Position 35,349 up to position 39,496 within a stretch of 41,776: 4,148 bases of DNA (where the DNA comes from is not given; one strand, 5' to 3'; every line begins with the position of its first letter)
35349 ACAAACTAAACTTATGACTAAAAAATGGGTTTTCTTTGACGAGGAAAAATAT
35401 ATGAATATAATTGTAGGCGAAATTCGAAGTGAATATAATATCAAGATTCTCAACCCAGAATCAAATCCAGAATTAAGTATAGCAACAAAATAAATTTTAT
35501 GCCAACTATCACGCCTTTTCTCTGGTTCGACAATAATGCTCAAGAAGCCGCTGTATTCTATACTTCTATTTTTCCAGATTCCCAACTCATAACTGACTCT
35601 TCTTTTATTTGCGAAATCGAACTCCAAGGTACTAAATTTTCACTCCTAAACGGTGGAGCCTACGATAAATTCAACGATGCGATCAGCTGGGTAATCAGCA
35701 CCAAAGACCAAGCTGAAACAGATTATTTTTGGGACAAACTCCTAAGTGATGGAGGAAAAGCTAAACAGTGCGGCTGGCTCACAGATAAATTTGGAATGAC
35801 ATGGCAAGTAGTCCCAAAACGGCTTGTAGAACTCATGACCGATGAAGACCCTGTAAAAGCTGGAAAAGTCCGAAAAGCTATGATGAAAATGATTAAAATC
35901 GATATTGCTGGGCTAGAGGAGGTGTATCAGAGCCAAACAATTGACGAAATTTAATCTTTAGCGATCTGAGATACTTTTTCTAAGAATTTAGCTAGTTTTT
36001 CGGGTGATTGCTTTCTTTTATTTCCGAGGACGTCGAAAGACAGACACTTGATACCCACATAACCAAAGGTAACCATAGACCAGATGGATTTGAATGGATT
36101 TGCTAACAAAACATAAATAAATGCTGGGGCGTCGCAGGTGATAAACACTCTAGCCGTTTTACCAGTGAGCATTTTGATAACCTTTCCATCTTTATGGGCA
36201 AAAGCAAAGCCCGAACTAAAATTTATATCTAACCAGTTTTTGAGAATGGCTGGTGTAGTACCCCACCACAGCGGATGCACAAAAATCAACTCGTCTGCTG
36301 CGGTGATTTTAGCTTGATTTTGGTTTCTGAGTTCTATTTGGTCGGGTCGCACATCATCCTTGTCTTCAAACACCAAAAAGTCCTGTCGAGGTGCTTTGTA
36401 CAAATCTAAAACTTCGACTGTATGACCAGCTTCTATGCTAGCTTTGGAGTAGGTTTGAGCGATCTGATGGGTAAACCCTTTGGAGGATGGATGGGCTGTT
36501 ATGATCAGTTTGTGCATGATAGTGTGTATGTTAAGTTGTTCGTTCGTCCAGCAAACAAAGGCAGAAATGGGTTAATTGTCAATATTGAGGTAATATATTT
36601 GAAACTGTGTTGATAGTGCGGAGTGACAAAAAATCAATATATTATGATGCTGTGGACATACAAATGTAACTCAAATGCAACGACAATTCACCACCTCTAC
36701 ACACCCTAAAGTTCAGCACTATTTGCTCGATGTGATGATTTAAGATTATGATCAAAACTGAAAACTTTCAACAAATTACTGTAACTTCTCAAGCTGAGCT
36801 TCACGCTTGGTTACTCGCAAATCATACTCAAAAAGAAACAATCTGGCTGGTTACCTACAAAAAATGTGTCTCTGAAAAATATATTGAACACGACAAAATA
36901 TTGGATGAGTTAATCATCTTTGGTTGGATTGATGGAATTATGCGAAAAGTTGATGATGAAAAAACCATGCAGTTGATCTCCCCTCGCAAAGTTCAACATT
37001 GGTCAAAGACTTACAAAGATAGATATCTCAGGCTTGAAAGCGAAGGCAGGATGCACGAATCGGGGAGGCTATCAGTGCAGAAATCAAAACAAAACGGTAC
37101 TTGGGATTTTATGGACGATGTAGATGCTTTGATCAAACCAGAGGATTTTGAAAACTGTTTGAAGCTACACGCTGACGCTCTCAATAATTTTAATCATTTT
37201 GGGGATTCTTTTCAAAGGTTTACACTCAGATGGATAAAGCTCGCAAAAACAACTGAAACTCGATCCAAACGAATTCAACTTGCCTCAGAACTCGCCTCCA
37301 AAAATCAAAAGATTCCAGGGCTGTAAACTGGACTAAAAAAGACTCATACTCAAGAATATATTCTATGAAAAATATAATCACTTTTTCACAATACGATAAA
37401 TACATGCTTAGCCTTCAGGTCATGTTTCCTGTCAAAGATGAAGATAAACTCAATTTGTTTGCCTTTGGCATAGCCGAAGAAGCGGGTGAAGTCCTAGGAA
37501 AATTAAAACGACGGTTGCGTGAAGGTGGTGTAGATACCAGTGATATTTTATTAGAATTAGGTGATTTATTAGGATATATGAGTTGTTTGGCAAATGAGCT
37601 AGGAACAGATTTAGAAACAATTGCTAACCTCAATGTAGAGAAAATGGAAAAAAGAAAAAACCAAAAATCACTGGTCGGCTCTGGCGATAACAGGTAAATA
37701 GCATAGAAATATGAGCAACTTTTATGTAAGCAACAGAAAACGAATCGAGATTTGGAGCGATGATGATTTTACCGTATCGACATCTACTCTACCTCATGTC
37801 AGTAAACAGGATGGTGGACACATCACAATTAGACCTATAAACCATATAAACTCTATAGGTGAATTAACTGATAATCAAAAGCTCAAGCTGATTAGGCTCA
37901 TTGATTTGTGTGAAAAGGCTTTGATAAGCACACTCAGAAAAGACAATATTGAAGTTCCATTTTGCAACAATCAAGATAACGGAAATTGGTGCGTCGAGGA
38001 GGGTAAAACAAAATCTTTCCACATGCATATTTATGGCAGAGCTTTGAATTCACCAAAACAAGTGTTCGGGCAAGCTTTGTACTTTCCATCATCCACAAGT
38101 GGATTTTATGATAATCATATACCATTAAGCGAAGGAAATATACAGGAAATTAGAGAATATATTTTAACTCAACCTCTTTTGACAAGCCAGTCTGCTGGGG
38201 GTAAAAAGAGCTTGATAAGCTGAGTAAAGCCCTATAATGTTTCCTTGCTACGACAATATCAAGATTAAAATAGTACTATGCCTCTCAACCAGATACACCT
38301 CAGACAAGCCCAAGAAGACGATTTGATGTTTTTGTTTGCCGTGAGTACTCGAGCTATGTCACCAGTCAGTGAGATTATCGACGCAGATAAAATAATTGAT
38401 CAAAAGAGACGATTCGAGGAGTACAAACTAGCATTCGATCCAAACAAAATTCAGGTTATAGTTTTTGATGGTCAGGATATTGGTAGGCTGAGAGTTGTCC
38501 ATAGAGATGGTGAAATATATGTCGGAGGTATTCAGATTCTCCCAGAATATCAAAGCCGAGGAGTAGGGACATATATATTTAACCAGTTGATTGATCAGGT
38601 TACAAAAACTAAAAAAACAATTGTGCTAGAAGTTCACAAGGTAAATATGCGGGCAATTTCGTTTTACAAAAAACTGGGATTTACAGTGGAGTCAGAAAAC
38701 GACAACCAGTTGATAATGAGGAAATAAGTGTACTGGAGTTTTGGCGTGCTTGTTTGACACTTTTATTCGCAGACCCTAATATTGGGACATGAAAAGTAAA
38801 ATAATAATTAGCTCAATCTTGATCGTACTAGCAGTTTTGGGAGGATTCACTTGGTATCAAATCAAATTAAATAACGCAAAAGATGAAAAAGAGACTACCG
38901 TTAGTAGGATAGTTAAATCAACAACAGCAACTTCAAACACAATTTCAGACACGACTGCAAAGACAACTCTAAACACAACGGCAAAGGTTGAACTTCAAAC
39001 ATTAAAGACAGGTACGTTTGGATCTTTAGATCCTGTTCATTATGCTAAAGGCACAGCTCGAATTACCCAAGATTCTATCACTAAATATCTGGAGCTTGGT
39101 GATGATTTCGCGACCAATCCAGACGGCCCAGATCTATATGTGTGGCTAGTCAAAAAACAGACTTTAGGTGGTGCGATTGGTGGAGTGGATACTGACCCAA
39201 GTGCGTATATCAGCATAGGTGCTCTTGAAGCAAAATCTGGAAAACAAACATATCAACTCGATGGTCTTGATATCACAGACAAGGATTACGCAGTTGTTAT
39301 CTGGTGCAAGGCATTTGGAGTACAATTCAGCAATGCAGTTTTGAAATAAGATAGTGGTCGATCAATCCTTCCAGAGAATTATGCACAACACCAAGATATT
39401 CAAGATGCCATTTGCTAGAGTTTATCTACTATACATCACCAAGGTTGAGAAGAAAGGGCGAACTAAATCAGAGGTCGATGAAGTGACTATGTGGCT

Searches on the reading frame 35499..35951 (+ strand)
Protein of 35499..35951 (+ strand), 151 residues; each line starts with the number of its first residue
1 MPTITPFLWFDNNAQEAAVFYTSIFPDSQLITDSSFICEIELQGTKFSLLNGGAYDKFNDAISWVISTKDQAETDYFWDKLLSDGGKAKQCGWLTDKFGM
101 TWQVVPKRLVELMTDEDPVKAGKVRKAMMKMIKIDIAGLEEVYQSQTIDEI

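Call 9: search_protein_families(library=pfam, proteins=[window:35499-35951:+], max_evalue=0.01)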
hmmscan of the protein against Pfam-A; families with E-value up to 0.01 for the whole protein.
window:35499-35951:+ (151 aa): 1 family
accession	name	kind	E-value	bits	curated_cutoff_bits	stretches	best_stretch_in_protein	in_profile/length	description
PF06983.19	3-dmu-9_3-mt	-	5.3e-31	108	24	1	3-105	2-116/116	3-demethylubiquinone-9 3-methyltransferase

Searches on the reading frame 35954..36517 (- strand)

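Call 9: search_protein_families(library=pfam, proteins=[window:35954-36517:-], max_evalue=0.01)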
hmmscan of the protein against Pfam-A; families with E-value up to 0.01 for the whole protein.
window:35954-36517:- (188 aa): 2 families
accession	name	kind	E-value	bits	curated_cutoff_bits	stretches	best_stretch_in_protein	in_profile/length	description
PF02525.22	Flavodoxin_2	-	7.3e-34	117.6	27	1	1-184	1-196/198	Flavodoxin-like fold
PF03358.20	FMN_red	-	7.8e-12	45.5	24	1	4-109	4-107/152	NADPH-dependent FMN reductase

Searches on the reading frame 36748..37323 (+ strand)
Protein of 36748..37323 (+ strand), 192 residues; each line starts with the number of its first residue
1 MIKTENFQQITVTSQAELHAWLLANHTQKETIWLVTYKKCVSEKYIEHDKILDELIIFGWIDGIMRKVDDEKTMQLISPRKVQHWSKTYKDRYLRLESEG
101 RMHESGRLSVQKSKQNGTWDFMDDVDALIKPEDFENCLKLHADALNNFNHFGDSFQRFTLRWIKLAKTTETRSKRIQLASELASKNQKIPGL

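Call 9: search_protein_families(library=pfam, proteins=[window:36748-37323:+], max_evalue=0.01)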
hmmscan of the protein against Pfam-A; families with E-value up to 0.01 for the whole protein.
window:36748-37323:+ (192 aa): 1 family
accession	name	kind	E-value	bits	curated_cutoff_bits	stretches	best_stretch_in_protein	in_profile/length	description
PF13376.11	OmdA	-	1.3e-12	47.9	25.6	1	131-183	5-57/60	Bacteriocin-protection, YdeI or OmpD-Associated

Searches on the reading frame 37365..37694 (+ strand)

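Call 9: search_protein_families(library=pfam, proteins=[window:37365-37694:+], max_evalue=0.01)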
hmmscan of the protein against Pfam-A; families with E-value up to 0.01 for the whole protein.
window:37365-37694:+ (110 aa): 2 families
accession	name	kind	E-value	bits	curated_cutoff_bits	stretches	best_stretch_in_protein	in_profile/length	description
PF03819.22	MazG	-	4.3e-09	37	22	1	36-100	10-72/74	MazG nucleotide pyrophosphohydrolase domain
PF12643.12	MazG-like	-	0.0012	19.4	27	1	56-100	29-73/85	MazG-like family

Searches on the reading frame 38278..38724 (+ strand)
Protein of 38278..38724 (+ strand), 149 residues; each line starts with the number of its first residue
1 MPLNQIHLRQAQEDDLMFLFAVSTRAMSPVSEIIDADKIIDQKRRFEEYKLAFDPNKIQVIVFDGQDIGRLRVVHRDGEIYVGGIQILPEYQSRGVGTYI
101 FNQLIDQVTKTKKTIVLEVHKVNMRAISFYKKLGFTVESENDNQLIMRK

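Call 9: search_protein_families(library=pfam, proteins=[window:38278-38724:+], max_evalue=0.01)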
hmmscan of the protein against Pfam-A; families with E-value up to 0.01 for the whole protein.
window:38278-38724:+ (149 aa): 5 families
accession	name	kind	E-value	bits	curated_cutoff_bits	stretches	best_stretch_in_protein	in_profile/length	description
PF00583.31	Acetyltransf_1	-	1.6e-12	48.2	20.7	1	42-135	16-116/116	Acetyltransferase (GNAT) family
PF13508.13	Acetyltransf_7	-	4.6e-11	43.4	27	1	60-136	7-83/84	Acetyltransferase (GNAT) domain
PF08445.16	FR47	-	5.6e-11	42.7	22.1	1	75-139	18-81/86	FR47-like protein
PF13673.13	Acetyltransf_10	-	8e-08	32.8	23.6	1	62-140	36-112/128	Acetyltransferase (GNAT) domain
PF13302.13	Acetyltransf_3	-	1.6e-06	29.3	25.4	1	6-136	2-138/138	Acetyltransferase (GNAT) domain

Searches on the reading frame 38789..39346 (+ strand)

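Call 9: search_protein_families(library=pfam, proteins=[window:38789-39346:+], max_evalue=0.01)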
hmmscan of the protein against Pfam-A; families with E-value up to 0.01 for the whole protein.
window:38789-39346:+ (186 aa): 1 family
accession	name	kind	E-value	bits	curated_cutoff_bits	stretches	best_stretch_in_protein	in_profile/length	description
PF10517.14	DM13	-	3.7e-17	63.3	25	1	84-184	7-104/105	Electron transfer DM13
